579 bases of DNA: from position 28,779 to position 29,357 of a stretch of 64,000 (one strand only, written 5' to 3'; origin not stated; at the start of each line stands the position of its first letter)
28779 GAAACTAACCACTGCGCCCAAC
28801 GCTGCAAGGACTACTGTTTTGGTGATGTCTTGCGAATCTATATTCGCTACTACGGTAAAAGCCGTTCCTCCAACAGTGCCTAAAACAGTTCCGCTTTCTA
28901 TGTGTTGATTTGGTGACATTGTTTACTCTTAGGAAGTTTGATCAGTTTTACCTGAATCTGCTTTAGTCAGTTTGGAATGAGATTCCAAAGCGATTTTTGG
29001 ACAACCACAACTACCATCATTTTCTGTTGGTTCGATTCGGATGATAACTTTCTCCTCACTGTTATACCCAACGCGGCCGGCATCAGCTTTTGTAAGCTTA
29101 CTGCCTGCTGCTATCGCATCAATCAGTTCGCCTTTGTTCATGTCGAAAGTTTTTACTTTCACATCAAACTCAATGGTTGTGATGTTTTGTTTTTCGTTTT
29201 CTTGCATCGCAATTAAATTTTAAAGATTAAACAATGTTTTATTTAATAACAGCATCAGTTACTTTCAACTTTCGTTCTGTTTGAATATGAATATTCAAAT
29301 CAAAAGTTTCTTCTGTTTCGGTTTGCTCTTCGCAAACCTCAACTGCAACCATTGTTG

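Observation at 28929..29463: HU split into two adjacent small ORFs in reversed order (C-terminal motif first, N-terminal motif second)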

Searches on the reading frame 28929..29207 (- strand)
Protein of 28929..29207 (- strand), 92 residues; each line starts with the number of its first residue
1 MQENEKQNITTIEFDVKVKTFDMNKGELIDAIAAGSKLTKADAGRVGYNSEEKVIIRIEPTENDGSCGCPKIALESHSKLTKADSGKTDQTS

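Call 5: search_protein_families(library=pfam, proteins=[window:28929-29207:-], max_evalue=1)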
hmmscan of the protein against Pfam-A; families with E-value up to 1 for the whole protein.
window:28929-29207:- (92 aa): 1 family
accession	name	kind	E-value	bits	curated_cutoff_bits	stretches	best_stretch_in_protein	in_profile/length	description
PF00216.26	Bac_DNA_binding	-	0.022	15.4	22.4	1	23-46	1-24/90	Bacterial DNA-binding protein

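Call 6: search_protein_families(library=ncbifam, proteins=[window:28929-29207:-], max_evalue=1)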
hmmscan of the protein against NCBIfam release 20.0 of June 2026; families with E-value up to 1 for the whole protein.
window:28929-29207:- (92 aa): 1 family
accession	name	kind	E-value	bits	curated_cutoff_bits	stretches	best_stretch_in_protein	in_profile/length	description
NF007945.0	PRK10664.1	equivalog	0.001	19.6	157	1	23-46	1-24/90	nucleoid-associated protein HU-beta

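Call 7: find_homologous_proteins(query=window:28929-29207:-, max_evalue=0.01)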
Query window:28929-29207:- (92 aa): 164 proteins with E <= 0.01 among 243 candidates; the best 120 are listed.
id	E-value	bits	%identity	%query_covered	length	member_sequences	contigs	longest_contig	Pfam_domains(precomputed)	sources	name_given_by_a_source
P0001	1.3e-52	193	100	100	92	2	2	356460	-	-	-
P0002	1.3e-39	151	86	95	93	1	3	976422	-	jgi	-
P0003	1.8e-39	151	80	100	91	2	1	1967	-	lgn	-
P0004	2.7e-33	131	77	95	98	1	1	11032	-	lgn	-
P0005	1.1e-31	126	73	96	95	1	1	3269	-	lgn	-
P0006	2.3e-31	125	72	96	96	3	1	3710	-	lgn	-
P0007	2.0e-29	119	72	96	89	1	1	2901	-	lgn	-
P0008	2.6e-28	115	54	86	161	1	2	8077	-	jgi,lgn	jgi:hypothetical protein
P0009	5.5e-25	105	66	89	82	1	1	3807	-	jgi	jgi:hypothetical protein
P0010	9.2e-25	104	65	91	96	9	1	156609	-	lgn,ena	-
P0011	1.1e-24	104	61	96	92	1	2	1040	-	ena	-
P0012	2.3e-24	103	62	98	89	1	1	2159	-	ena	-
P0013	2.4e-24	103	62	98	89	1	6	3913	-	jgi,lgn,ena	-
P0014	2.5e-24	103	63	97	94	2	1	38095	-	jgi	jgi:hypothetical protein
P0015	1.5e-23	100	64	95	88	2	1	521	-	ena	-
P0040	8.5e-19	85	59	95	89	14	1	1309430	-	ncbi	ncbi:MAG: hypothetical protein U0W65_13380 [Bacteroidia bacterium]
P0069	7.7e-16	76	46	83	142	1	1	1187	PF00216.27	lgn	-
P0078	4.8e-15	73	53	86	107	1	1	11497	PF00216.27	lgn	-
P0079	5.7e-15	73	56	77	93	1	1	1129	PF00216.27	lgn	-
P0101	2.7e-11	61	47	72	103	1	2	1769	PF00216.27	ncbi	-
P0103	9.5e-11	59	49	72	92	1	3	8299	PF00216.27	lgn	-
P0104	1.0e-10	59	57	72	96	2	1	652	PF00216.27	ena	-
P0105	4.7e-10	57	54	70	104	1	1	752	PF00216.27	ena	-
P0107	5.5e-10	57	49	72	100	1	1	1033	PF00216.27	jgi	jgi:nucleoid DNA-binding protein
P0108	1.2e-9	56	49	71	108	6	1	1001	PF00216.27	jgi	-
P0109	4.5e-9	54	46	70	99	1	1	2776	PF00216.27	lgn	-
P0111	8.7e-9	53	80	27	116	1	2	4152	PF00216.27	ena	-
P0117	2.0e-7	49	54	71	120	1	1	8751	PF00216.27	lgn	-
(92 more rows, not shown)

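Call 14: find_encoding_contigs(protein=P0040, flank=6000, max_places=3)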
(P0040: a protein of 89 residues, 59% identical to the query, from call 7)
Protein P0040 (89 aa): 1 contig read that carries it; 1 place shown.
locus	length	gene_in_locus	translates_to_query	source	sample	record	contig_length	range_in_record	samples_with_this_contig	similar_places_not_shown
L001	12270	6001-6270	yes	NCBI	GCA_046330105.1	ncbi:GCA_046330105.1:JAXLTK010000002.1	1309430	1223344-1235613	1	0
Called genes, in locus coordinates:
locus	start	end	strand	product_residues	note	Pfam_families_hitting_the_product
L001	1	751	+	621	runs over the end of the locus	PF01476:LysM, PF13458:Peripla_BP_6 (weak)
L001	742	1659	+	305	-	PF01218:Coprogen_oxidas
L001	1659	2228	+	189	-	PF04367:DUF502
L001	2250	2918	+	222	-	-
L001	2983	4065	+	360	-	PF01757:Acyl_transf_3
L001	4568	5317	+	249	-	-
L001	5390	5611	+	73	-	-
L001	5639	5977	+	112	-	-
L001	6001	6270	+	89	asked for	-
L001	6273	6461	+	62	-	-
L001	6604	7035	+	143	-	-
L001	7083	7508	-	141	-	PF22105:DUF6943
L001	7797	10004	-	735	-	PF02171:Piwi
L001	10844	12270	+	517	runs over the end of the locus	PF02661:Fic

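Call 24: search_solved_structures(query=A2, max_evalue=10, show_alignments=3)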
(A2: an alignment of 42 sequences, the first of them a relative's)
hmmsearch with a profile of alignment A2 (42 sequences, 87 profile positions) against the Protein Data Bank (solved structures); distinct sequences matched with E-value up to 10: 16.
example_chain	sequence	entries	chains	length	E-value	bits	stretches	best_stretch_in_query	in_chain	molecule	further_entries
2o97_B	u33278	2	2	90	0.00024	24.2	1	23-50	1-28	DNA-binding protein HU-beta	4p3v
4yew_A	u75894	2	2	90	0.00024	24.2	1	23-50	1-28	DNA-binding protein HU-beta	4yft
8hd5_A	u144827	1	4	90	0.0058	19.8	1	23-63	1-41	DNA-binding protein HU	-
4qjn_A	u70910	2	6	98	0.0067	19.5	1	23-63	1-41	DNA-binding protein HU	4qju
1hue_A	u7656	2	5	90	0.017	18.3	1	23-55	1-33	HU PROTEIN | PROTEIN HU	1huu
6n2l_A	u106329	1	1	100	0.037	17.2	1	22-55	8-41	Histone family protein DNA-binding protein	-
1p51_A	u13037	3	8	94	0.082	16.1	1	23-48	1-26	DNA-binding protein HU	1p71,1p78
4yf0_A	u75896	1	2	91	0.29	14.3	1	23-48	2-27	DNA-binding protein HU-alpha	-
4yey_A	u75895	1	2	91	0.33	14.1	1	23-48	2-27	DNA-binding protein HU-alpha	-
6o8q_A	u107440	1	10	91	0.33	14.1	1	23-48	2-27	DNA-binding protein HU-alpha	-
1mul_A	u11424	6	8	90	0.45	13.7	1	23-48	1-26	DNA binding protein HU-alpha | DNA-binding protein HU-alpha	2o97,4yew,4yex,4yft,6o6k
2een_A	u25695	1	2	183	0.45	13.7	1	6-71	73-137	Hypothetical protein PH1819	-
4yfh_A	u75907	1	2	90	0.5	13.6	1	23-48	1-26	DNA-binding protein HU-alpha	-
6oaj_A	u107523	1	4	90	0.51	13.5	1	23-48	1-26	DNA-binding protein HU-alpha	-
5k8r_A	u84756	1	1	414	1.5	12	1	53-84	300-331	Protocadherin gamma-B3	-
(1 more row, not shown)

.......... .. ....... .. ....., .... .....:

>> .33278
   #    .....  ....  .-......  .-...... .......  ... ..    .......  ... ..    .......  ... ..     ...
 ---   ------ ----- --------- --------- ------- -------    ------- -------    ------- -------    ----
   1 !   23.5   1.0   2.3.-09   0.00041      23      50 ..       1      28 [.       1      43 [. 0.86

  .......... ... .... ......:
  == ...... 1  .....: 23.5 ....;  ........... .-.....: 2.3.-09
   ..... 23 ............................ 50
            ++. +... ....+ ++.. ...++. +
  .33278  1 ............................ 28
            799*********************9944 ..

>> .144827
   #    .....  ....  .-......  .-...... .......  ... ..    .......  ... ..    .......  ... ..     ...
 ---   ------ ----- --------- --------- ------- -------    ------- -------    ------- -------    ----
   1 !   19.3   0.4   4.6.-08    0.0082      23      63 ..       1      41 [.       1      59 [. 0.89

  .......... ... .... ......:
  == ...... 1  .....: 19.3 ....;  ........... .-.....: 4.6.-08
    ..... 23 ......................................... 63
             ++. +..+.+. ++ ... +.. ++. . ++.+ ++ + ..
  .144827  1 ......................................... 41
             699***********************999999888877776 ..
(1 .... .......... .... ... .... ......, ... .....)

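Call 28: search_protein_families(library=phrogs, proteins=[window:28929-29207:-], max_evalue=0.1)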
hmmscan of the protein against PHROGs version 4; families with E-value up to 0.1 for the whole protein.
window:28929-29207:- (92 aa): 2 families
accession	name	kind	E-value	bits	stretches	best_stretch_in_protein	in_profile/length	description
phrog_379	-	DNA, RNA and nucleotide metabolism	0.046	14.3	1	16-46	23-53/138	DNA binding protein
phrog_38595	-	unknown function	0.08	14.3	0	4-32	33-61/64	-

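Call 29: find_related_loci(query=A2, collection=genome_contigs, flank=6000)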
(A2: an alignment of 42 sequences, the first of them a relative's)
Query A2 (92 aa) in genome_contigs; peptide patterns used: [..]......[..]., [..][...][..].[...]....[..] (x = any residue, [..] = any of these).
382 stretches matched a pattern; 280 encode a relative of the query (tblastn E <= 1e-3); the best 80 are kept; 80 distinct loci.
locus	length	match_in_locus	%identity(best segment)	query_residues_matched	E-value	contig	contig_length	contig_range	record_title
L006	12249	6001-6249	65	6-91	2e-30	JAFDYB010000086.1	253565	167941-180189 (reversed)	MAG: Bacteroidetes bacterium isolate SZAS-4 LIN-226__86__length-253565, whole genome shotgun sequence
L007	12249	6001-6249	64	6-91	5e-29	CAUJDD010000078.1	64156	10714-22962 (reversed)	MAG: Bacteroidota bacterium isolate KLAP122 genome assembly, contig: KLAP122_569132, whole genome shotgun sequence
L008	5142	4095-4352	60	1-87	2e-28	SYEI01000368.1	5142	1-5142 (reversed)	MAG: Bacteroidota bacterium isolate F1-60-MAGs036 F1-60__c571072, whole genome shotgun sequence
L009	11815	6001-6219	71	6-83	5e-27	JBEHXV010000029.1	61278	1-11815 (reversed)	MAG: Bacteroidota bacterium isolate ES1.bin.99 NODE_491_length_61278_cov_6.036859, whole genome shotgun sequence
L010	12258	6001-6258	56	1-87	3e-25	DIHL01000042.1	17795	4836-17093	MAG TPA_asm: Bacteroidetes bacterium UBA5697 UBA5697_contig_650, whole genome shotgun sequence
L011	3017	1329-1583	55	1-87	2e-24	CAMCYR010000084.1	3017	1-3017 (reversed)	MAG: Chitinophaga pinensis isolate MsH-01oct19-148 genome assembly, contig: MsH-01oct19-C79913, whole genome shotgun seq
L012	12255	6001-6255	57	1-87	4e-24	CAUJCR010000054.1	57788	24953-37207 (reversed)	MAG: Bacteroidota bacterium isolate KLAP24 genome assembly, contig: KLAP24_121920, whole genome shotgun sequence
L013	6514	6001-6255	53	1-87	7e-23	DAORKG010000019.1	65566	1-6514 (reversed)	MAG TPA_asm: Bacteroidia bacterium isolate AMR_MDS_5531 NODE_64_length_65566_cov_17.207156, whole genome shotgun sequenc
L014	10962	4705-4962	56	1-88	1e-22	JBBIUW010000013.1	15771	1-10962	MAG: Sphingobacteriaceae bacterium isolate BR1F70218_bin_62 NODE_1883_length_15771_cov_0.762848, whole genome shotgun se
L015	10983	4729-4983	53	1-87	9e-22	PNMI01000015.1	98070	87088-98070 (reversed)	MAG: Sphingobacteriaceae bacterium isolate FW.025 FD_1000120_98070, whole genome shotgun sequence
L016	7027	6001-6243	51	1-79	1e-21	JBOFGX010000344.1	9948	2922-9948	MAG: Leadbetterella sp. isolate WFFMC_MAG_061 k139_2557860_flag=1_multi=5.9103_len=9948, whole genome shotgun sequence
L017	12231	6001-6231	55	10-89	1e-21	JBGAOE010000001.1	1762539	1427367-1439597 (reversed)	MAG: Bacteroidia bacterium isolate MAG_MBR_H10.51 MBRH10-51_opera_contig_2, whole genome shotgun sequence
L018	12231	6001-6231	56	10-88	2e-20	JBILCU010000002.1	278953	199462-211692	MAG: Bacteroidia bacterium isolate ME2016-06-30_3300036399_group7_bin206 Rohwer_bin408_scaffold_12_c1, whole genome shot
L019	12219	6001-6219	59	10-80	5e-20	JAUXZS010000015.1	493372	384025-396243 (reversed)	MAG: Bacteroidota bacterium isolate C18_maxbin.119 C18_k141_203660, whole genome shotgun sequence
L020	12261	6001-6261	51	5-84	1e-19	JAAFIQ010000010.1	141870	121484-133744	MAG: Bacteroidetes bacterium isolate bin65.metabat.ball.129 WN_Bacteroidetes_3_scaffold_10, whole genome shotgun sequenc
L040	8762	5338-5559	43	15-87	2e-10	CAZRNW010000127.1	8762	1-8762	MAG TPA_asm: uncultured Flavobacteriaceae bacterium isolate SRP237561_co1_235 genome assembly, contig: NODE_16017_length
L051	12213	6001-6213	49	23-88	5e-9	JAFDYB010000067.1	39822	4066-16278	MAG: Bacteroidetes bacterium isolate SZAS-4 LIN-226__67__length-39822, whole genome shotgun sequence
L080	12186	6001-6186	48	21-87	3e-8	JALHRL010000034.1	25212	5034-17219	MAG: Bacteroidia bacterium isolate maxbin.150 c_000000008438, whole genome shotgun sequence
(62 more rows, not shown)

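Call 49: predict_structure(alignment_id=A2)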
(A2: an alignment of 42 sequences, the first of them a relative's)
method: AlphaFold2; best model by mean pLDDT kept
length: 92 residues; sequences in the alignment: 42
mean_pLDDT: 54.6   pTM: 0.30
mean pLDDT of the five models: 54.6, 54.0, 53.1, 52.0, 51.4
residues with pLDDT >= 90: 0; 70-90: 14; 50-70: 41; < 50: 37
segments of 3 or more residues with pLDDT < 50: 1-7, 9-16, 30-40, 42-47, 90-92
pLDDT, mean of each block of 10 residues (from residue 1): 43 48 56 45 49 71 60 71 53 42
secondary structure, 60 per line:
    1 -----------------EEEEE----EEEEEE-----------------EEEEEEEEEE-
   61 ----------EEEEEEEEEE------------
elements in order: E18-22 E27-32 E50-59 E71-80

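Call 57: search_protein_families(library=pfam, proteins=[L040:4506-5270:+, L080:5166-5933:+, L080:6665-7027:+, L080:7048-8058:+, L001:6604-7035:+, L051:5989-6240:+], max_evalue=0.01)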
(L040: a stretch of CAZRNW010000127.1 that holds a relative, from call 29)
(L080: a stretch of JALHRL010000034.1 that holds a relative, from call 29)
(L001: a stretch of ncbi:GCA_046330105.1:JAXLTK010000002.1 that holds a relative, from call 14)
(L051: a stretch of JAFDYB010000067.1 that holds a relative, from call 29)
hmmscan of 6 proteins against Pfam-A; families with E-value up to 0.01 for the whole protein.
L040:4506-5270:+ (254 aa): 0 families

L080:5166-5933:+ (255 aa): 0 families

L080:6665-7027:+ (120 aa): 0 families

L080:7048-8058:+ (336 aa): 0 families

L001:6604-7035:+ (143 aa): 2 families
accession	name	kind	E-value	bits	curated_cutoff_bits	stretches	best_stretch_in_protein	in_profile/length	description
PF10071.14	DUF2310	-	0.0058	16.4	25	1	1-85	1-85/255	Zn-ribbon-containing, possibly nucleic-acid-binding protein (DUF2310)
PF22918.2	PTEN2_C2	-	0.0077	16.6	25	0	65-126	40-100/130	PTEN2, C2 domain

L051:5989-6240:+ (83 aa): 1 family
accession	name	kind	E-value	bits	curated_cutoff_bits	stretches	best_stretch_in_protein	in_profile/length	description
PF00216.26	Bac_DNA_binding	-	0.00028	21.5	22.4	1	5-40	1-33/90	Bacterial DNA-binding protein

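Call 58: search_protein_families(library=padloc, proteins=[window:28929-29207:-], max_evalue=0.01)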
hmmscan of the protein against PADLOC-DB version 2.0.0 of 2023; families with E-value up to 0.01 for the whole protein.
window:28929-29207:- (92 aa): 0 families

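Call 76: find_encoding_contigs(protein=window:28929-29207:-, flank=1000, max_places=3)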
Protein window:28929-29207:- (92 aa): 4 contigs read that carry it; 1 place shown.
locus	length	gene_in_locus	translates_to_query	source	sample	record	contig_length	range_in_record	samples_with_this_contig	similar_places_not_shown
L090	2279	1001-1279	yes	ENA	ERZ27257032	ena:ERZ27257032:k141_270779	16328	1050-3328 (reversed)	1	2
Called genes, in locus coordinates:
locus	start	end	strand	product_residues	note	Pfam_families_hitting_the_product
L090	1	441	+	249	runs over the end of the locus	-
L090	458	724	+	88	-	-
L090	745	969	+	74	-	-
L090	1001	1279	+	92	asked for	-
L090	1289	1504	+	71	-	-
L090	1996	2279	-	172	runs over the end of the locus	PF22105:DUF6943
